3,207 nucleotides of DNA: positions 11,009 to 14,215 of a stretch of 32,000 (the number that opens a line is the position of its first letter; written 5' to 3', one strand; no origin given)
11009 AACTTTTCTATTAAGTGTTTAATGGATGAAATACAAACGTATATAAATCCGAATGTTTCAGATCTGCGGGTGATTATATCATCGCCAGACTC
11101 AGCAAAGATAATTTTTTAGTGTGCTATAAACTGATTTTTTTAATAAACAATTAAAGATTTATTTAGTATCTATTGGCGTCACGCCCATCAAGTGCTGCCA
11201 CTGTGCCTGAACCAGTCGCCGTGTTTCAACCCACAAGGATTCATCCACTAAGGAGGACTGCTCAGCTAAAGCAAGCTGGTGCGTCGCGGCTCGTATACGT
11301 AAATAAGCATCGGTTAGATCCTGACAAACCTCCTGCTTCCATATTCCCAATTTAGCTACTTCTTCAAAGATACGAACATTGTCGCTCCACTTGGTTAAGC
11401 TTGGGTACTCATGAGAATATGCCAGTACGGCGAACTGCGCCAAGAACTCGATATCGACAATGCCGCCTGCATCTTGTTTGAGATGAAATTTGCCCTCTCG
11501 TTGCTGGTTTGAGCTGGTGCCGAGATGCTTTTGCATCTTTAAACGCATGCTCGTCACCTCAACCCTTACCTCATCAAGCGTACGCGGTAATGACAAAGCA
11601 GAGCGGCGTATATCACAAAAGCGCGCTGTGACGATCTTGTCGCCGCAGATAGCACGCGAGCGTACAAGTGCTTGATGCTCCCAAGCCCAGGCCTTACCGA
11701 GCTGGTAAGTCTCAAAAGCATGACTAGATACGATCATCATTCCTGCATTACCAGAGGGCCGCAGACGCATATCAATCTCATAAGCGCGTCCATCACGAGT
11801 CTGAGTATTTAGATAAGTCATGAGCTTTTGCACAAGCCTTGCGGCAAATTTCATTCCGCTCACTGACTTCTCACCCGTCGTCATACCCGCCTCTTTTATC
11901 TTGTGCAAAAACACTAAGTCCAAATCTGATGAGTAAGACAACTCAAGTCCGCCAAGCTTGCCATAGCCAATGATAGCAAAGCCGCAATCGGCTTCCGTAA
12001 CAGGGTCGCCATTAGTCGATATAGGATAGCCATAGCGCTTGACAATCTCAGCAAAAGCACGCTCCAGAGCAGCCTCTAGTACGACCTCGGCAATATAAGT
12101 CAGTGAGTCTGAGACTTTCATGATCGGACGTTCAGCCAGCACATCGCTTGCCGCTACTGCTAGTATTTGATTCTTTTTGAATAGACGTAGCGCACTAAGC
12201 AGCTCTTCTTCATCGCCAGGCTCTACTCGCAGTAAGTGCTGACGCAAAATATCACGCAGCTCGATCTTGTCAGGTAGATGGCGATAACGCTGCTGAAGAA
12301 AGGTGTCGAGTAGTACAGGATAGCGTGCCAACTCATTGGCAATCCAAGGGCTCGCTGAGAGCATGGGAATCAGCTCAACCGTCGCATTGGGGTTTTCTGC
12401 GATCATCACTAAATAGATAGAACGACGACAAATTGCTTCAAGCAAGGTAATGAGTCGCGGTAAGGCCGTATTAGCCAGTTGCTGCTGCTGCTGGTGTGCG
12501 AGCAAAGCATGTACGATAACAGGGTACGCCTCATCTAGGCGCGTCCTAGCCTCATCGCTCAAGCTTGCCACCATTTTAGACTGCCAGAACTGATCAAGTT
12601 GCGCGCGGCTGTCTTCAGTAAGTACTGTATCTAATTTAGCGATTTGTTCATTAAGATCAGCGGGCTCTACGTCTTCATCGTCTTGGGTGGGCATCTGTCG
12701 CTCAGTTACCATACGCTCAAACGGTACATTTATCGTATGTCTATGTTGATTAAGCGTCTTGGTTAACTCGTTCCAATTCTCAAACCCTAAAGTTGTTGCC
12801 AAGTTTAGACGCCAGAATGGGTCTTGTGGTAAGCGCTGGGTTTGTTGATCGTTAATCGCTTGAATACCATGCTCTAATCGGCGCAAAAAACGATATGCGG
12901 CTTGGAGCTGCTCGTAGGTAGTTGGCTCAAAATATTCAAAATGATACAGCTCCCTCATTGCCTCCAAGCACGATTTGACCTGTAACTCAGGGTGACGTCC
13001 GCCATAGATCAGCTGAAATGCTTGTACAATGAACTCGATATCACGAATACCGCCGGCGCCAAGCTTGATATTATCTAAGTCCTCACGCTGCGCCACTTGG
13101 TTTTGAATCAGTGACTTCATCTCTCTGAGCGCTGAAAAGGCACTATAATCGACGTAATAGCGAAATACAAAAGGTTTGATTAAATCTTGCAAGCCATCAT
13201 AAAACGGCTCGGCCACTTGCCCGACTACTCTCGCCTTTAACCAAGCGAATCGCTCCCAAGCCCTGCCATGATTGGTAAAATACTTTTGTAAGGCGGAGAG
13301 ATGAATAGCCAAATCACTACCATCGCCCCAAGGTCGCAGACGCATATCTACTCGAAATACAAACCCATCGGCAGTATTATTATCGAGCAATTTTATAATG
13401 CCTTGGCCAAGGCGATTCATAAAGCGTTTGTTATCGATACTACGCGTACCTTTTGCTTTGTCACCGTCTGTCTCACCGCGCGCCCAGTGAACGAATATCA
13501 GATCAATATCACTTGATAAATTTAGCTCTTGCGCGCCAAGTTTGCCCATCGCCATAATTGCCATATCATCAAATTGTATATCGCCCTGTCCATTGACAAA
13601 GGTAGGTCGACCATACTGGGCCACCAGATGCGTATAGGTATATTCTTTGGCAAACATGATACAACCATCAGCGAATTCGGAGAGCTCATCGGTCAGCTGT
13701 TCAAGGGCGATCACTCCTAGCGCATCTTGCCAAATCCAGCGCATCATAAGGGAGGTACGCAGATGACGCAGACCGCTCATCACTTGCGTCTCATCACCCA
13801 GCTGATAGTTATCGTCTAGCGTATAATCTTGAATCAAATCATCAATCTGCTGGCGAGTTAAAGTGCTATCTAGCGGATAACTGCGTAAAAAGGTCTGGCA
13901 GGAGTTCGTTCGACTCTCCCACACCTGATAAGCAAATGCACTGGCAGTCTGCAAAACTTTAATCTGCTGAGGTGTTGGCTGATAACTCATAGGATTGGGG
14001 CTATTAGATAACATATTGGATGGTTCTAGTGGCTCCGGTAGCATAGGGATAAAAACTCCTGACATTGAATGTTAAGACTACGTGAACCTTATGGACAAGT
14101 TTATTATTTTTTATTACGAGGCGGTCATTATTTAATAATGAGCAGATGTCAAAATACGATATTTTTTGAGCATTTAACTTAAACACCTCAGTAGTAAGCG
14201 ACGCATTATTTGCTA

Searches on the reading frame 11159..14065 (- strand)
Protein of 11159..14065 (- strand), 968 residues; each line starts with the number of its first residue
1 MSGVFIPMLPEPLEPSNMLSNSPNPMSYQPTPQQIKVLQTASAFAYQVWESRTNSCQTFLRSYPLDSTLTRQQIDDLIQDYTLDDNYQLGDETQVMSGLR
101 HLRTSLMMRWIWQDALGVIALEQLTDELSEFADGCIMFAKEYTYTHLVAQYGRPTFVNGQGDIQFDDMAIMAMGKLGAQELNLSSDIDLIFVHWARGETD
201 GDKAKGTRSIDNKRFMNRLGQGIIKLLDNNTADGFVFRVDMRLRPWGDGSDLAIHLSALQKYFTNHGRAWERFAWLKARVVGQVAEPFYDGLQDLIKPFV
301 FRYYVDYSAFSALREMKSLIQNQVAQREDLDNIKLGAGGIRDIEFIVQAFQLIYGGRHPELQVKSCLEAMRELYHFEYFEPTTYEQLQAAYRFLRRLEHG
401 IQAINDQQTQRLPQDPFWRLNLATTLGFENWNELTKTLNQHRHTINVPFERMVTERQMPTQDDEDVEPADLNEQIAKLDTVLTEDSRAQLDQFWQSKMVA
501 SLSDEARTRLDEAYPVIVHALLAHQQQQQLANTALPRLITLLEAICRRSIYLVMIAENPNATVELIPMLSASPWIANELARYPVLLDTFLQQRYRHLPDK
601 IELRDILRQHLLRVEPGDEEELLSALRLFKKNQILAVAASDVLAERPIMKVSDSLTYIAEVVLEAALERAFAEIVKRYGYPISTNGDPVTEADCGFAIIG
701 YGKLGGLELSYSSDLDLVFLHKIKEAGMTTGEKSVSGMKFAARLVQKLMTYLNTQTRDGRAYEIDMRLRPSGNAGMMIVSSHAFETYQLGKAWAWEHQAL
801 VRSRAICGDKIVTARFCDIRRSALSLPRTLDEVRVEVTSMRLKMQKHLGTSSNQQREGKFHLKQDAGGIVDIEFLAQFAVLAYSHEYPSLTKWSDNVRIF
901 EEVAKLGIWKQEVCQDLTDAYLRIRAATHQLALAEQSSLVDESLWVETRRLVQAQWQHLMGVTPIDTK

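Call 18: search_protein_families(library=ncbifam, proteins=[window:11159-14065:-], max_evalue=1e-10)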
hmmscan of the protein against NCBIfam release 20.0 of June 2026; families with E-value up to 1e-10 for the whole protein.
window:11159-14065:- (968 aa): 3 families
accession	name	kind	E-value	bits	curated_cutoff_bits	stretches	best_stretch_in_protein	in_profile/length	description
NF008292.0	PRK11072.1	equivalog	0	1141.4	487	1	27-961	25-944/946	bifunctional [glutamate--ammonia ligase]-adenylyl-L-tyrosine phosphorylase/[glutamate--ammonia-ligase] adenylyltransferase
NF010706.0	PRK14108.1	equivalog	3.8e-151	504.8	724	1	70-931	90-930/986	bifunctional [glutamine synthetase] adenylyltransferase/[glutamine synthetase]-adenylyl-L-tyrosine phosphorylase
NF010707.0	PRK14109.1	equivalog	1.6e-99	334.3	625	1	87-933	146-953/1010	bifunctional [glutamine synthetase] adenylyltransferase/[glutamine synthetase]-adenylyl-L-tyrosine phosphorylase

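Call 48: find_homologous_proteins(query=window:11159-14065:-, max_evalue=1e-100)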
Query window:11159-14065:- (968 aa): 7721 proteins with E <= 1e-100 among 8000 candidates; the best 120 are listed.
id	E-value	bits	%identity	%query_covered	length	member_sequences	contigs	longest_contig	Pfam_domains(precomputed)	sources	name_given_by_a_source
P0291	0.0e+0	2192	100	99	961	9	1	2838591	PF08335.17,PF03710.22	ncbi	-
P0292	0.0e+0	1874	87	98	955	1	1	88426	PF08335.17,PF03710.22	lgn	-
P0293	0.0e+0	1869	87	98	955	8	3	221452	PF08335.17,PF03710.22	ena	-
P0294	0.0e+0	1864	87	98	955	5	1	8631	PF08335.17,PF03710.22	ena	-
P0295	0.0e+0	1856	85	98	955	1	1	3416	PF08335.17,PF03710.22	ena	-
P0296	0.0e+0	1852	86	98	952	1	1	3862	PF08335.17,PF03710.22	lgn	-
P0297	0.0e+0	1849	86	98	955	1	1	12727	PF08335.17,PF03710.22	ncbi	-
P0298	0.0e+0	1847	85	98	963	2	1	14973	PF08335.17,PF03710.22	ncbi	-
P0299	0.0e+0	1840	85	98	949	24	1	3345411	PF08335.17,PF03710.22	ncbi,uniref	ncbi:bifunctional [glutamate--ammonia ligase]-adenylyl-L-tyrosine phosphorylase/[glutamate--ammonia-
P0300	0.0e+0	1839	86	98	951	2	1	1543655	PF08335.17,PF03710.22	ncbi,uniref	ncbi:bifunctional [glutamate--ammonia ligase]-adenylyl-L-tyrosine phosphorylase/[glutamate--ammonia-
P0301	0.0e+0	1837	85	98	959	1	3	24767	PF08335.17,PF03710.22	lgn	-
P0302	0.0e+0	1837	85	98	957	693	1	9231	PF08335.17,PF03710.22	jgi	-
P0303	0.0e+0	1836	86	98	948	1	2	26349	PF08335.17,PF03710.22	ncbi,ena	-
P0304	0.0e+0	1834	85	98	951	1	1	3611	PF08335.17,PF03710.22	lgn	-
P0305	0.0e+0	1833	85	98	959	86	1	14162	PF08335.17,PF03710.22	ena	-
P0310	0.0e+0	1831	85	97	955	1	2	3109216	PF08335.17,PF03710.22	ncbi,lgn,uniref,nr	ncbi:bifunctional [glutamate--ammonia ligase]-adenylyl-L-tyrosine phosphorylase/[glutamate--ammonia-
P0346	0.0e+0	1827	84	98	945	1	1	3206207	PF08335.17,PF03710.22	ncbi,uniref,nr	ncbi:bifunctional [glutamate--ammonia ligase]-adenylyl-L-tyrosine phosphorylase/[glutamate--ammonia-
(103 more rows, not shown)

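Call 57: find_encoding_contigs(protein=P0299, flank=10000, max_places=1)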
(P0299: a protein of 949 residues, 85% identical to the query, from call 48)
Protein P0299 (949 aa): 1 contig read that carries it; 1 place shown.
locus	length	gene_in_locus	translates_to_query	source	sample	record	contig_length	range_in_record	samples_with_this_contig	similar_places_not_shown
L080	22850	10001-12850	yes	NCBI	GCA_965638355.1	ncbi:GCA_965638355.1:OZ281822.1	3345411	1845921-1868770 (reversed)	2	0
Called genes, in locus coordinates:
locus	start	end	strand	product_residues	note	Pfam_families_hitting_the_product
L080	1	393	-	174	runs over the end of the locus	PF00364:Biotin_lipoyl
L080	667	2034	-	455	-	PF01554:MatE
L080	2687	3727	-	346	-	-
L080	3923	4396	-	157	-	PF01878:EVE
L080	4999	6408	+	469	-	PF04055:Radical_SAM, PF06969:HemN_C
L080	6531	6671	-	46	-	-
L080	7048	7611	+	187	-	PF00588:SpoU_methylase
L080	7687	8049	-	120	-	PF04358:DsrC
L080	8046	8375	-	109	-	-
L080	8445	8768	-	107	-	-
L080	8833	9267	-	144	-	PF02635:DsrE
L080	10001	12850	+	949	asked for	PF03710:GlnE, PF08335:GlnD_UR_UTase, PF03710:GlnE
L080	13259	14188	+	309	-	PF01063:Aminotran_4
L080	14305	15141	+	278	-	-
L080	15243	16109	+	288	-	PF01501:Glyco_transf_8 (weak)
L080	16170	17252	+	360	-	PF13439:Glyco_transf_4, PF00534:Glycos_transf_1, PF13692:Glyco_trans_1_4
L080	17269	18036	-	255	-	-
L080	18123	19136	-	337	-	PF01073:3Beta_HSD, PF01370:Epimerase, PF02719:Polysacc_synt_2, PF04321:RmlD_sub_bind, PF07993:NAD_binding_4 (faint), PF16363:GDP_Man_Dehyd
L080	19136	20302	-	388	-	PF03721:UDPG_MGDP_dh_N, PF00984:UDPG_MGDP_dh, PF03720:UDPG_MGDP_dh_C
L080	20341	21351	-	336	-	PF17101:Stealth_CR1 (weak), PF11380:Stealth_CR2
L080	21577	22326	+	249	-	PF13439:Glyco_transf_4 (faint)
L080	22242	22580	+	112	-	PF00534:Glycos_transf_1 (weak), PF13692:Glyco_trans_1_4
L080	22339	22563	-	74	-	-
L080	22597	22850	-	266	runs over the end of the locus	-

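Call 58: find_encoding_contigs(protein=P0310, flank=10000, max_places=1)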
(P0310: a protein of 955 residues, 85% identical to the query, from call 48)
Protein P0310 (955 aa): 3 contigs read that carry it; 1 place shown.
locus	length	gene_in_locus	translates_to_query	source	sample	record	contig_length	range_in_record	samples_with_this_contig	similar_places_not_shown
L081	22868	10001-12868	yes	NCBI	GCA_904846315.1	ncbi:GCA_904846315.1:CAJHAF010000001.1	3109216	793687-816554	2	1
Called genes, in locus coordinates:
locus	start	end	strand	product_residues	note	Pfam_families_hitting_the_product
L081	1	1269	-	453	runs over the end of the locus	PF00289:Biotin_carb_N, PF02222:ATP-grasp (weak), PF02786:CPSase_L_D2, PF07478:Dala_Dala_lig_C, PF02785:Biotin_carb_C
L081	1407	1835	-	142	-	PF00364:Biotin_lipoyl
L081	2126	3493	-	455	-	PF01554:MatE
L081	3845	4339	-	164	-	PF01878:EVE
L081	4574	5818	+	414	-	PF04055:Radical_SAM, PF06969:HemN_C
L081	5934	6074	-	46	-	PF08085:Entericidin (weak)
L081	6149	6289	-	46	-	PF08085:Entericidin (weak)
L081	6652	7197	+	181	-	PF00588:SpoU_methylase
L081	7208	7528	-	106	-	PF04358:DsrC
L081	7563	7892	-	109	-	-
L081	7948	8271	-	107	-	-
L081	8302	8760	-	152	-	PF02635:DsrE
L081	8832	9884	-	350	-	PF16884:ADH_N_2, PF00107:ADH_zinc_N, PF13602:ADH_zinc_N_2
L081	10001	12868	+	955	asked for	PF03710:GlnE, PF08335:GlnD_UR_UTase, PF03710:GlnE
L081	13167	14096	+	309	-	PF01063:Aminotran_4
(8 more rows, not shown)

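Call 59: find_encoding_contigs(protein=P0346, flank=10000, max_places=1)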
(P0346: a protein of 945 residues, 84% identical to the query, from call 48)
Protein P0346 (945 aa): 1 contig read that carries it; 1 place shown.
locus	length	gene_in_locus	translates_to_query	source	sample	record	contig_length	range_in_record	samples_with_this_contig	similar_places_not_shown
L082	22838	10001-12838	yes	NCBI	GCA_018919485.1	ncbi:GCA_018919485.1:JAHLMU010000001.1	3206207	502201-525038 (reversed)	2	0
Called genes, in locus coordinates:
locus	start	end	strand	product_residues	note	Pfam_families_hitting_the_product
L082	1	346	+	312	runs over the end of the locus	PF02678:Pirin, PF05726:Pirin_C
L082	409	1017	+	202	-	PF00881:Nitroreductase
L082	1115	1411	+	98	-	PF14131:DUF4298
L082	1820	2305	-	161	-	PF01878:EVE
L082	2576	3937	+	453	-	PF04055:Radical_SAM, PF06969:HemN_C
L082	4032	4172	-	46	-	PF08085:Entericidin (weak)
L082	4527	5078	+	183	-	PF00588:SpoU_methylase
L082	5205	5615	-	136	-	PF04358:DsrC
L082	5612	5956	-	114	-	-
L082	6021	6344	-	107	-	-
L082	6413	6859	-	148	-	PF02635:DsrE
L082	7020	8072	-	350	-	PF16884:ADH_N_2, PF00107:ADH_zinc_N, PF13602:ADH_zinc_N_2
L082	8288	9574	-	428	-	PF07969:Amidohydro_3 (weak), PF01979:Amidohydro_1 (weak), PF07969:Amidohydro_3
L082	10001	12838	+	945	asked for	PF03710:GlnE, PF08335:GlnD_UR_UTase, PF03710:GlnE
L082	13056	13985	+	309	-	PF01063:Aminotran_4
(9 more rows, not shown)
